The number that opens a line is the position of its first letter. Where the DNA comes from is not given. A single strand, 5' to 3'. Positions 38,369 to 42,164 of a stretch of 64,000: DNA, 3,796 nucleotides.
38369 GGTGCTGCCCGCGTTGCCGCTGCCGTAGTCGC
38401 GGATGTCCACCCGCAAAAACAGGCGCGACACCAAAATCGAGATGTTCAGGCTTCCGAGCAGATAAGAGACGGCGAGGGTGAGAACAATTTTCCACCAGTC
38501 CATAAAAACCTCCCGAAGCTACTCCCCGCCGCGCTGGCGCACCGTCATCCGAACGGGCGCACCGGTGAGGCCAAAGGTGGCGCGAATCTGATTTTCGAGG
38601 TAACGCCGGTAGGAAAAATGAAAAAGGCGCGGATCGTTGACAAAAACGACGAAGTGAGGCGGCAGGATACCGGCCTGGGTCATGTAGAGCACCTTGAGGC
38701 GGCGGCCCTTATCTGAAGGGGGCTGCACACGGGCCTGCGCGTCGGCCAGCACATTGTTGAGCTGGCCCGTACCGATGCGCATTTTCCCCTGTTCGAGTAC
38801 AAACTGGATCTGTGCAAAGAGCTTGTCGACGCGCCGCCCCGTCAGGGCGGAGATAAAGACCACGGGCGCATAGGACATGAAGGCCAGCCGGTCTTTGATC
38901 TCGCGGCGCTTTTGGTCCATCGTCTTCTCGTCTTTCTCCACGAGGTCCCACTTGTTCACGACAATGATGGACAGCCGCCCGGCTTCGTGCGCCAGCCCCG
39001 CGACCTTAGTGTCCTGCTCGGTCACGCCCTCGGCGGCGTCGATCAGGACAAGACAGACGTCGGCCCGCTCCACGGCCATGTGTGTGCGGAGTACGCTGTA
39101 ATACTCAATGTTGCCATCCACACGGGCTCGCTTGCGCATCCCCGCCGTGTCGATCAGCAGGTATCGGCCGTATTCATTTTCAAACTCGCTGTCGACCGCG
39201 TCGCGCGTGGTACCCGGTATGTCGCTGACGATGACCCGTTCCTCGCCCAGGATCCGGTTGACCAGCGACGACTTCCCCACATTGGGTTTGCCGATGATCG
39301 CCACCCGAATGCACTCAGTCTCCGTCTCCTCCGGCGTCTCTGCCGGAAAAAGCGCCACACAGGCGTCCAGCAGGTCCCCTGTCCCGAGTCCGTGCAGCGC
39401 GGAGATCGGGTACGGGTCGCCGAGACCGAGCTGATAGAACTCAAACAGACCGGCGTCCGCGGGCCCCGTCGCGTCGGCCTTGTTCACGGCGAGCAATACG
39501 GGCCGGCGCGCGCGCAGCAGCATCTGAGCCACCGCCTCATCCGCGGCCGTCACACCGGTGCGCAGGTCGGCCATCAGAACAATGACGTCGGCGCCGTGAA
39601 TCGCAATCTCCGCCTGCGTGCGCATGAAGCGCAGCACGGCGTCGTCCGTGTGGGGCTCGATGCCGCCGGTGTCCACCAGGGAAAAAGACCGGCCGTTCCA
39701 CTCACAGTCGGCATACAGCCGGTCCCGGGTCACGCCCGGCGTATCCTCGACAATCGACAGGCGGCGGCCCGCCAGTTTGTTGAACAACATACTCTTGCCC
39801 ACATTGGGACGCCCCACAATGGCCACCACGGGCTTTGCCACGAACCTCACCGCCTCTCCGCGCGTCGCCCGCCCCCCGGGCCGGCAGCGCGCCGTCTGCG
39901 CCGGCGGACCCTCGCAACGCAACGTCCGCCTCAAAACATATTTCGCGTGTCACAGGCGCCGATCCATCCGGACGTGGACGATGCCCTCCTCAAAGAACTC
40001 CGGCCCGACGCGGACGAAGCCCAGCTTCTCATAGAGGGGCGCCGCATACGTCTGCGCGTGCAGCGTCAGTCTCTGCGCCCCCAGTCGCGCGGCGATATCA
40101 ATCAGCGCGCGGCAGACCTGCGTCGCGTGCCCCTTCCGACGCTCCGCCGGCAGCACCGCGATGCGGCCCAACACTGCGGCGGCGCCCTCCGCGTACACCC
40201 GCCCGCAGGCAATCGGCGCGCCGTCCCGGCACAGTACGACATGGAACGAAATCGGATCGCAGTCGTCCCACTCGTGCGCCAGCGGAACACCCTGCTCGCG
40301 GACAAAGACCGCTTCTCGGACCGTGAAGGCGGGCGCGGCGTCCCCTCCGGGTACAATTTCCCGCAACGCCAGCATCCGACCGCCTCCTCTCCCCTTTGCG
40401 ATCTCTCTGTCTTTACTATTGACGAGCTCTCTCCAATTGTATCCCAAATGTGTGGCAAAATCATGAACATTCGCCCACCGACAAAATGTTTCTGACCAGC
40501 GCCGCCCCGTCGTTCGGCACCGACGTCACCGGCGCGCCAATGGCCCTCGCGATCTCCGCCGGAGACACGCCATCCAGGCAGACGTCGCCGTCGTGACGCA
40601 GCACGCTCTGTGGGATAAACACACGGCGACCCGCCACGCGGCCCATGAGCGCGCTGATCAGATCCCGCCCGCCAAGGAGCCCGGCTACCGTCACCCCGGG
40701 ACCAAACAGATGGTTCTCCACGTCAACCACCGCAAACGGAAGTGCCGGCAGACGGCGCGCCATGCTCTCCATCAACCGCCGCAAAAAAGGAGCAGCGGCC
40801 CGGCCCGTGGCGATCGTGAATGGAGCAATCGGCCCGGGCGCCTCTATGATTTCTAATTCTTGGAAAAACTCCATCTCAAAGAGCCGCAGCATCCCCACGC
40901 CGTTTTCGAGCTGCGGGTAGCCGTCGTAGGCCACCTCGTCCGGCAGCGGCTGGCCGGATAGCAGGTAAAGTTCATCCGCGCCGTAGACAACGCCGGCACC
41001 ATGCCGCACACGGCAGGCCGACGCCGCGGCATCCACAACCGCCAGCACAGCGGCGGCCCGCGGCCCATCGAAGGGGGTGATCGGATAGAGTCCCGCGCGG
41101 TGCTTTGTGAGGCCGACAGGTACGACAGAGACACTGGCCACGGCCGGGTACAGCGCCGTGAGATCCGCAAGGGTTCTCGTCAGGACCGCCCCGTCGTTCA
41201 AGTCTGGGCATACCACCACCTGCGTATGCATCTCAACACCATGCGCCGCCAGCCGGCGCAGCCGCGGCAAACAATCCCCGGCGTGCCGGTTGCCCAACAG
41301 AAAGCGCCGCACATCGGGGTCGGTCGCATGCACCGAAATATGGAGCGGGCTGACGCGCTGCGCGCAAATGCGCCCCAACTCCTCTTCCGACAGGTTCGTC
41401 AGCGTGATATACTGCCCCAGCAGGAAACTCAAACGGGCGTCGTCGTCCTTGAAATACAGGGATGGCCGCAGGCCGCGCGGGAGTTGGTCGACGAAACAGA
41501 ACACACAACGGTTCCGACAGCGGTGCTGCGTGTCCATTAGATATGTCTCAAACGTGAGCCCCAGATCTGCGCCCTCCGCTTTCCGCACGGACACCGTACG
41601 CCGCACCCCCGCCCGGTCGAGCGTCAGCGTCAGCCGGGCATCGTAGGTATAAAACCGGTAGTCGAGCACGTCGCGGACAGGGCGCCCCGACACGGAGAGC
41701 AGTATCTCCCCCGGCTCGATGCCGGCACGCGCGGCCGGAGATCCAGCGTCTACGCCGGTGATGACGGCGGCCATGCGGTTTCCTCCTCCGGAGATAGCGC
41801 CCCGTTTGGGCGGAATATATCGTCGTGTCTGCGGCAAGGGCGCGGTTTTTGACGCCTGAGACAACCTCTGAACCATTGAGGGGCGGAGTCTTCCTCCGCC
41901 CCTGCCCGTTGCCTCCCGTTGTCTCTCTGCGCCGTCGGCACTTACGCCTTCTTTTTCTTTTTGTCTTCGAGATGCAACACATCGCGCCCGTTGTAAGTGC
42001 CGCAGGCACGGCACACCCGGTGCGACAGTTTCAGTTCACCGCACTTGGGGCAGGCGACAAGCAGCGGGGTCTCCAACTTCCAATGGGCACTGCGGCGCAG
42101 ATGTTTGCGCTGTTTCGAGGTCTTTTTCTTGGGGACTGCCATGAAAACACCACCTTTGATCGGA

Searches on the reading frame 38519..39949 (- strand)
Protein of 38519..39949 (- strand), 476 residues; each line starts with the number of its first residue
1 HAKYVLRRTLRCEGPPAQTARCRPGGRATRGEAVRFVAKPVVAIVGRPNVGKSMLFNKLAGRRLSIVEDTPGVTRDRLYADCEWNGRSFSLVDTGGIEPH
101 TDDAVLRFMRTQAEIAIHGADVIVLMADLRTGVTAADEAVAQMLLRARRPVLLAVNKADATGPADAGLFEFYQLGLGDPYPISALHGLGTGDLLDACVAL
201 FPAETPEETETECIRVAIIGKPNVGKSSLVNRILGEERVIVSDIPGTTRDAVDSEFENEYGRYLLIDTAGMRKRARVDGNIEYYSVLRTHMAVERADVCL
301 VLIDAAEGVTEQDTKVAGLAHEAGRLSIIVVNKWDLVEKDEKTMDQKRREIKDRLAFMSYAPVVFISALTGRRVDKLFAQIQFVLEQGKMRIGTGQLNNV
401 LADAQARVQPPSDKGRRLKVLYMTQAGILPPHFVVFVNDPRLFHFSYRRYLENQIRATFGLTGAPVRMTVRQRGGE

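Call 39: search_protein_families(library=pfam, proteins=[window:38519-39949:-], max_evalue=0.0001)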
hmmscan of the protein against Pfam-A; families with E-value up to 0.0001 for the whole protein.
window:38519-39949:- (476 aa): 10 families
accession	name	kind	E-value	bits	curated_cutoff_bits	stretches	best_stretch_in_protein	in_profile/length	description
PF01926.29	MMR_HSR1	-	1.4e-56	189.9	21.9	2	42-157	2-113/113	50S ribosome-binding GTPase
PF14714.11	KH_dom-like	-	5e-33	113.7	27.3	1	391-471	1-81/81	KH-domain-like of EngA bacterial GTPase enzymes, C-terminal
PF02421.24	FeoB_N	-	1.3e-25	90.1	27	2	215-381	2-156/156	Ferrous iron transport protein B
PF00009.33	GTP_EFTU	-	9.6e-25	87.7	26.5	2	213-383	3-184/188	Elongation factor Tu GTP binding domain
PF00350.29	Dynamin_N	-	8.1e-12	45.9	27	0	216-249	1-34/168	Dynamin family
PF03193.22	RsgA_GTPase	-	2.4e-10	40.9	30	0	216-272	109-169/174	RsgA GTPase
PF04548.22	AIG1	-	7.1e-10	39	27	0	43-144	4-107/212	AIG1 family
PF00071.28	Ras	-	2.3e-06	27.7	21.6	0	216-381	2-156/162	Ras family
PF08477.19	Roc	-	2.9e-06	27.9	27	0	215-237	1-23/119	Ras of Complex, Roc, domain of DAPkinase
PF02492.25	cobW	-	9.3e-05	22.5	20.7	0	262-357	85-178/180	CobW/HypB/UreG, nucleotide-binding domain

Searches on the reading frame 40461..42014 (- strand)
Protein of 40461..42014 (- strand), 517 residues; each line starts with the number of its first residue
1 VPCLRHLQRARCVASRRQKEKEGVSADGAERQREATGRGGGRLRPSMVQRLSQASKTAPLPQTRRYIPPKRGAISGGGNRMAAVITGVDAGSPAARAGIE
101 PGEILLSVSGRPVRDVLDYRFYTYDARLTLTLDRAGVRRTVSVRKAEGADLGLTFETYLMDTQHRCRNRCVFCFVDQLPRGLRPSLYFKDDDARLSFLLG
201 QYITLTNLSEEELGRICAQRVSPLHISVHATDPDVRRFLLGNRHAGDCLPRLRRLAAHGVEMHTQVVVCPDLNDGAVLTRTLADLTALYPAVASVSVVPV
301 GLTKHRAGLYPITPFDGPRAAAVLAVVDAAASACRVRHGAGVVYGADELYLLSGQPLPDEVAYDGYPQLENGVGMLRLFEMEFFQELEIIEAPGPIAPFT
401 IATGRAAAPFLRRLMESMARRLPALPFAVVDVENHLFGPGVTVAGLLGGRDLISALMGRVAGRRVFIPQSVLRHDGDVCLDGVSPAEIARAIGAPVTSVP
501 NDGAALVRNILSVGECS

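Call 77: search_protein_families(library=pfam, proteins=[window:40461-42014:-], max_evalue=0.01)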
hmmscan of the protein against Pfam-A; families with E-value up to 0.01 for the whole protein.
window:40461-42014:- (517 aa): 6 families
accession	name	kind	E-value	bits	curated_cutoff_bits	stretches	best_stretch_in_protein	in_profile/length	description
PF19238.5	Radical_SAM_2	-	2.3e-64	216.1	26.7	1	146-295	2-151/151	Radical SAM-like domain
PF04459.17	DUF512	-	1.4e-56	191.4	25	1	298-499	1-200/202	Protein of unknown function (DUF512)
PF17820.7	PDZ_6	-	2e-13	50.3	27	1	84-134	1-54/54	PDZ domain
PF00595.29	PDZ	-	1.5e-05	25.7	23.2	1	75-116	17-60/81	PDZ domain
PF13180.12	PDZ_2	-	0.00024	21.8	27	1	82-143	13-78/80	PDZ domain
PF04055.27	Radical_SAM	-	0.00094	19.8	29.5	0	207-275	88-157/166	Radical SAM superfamily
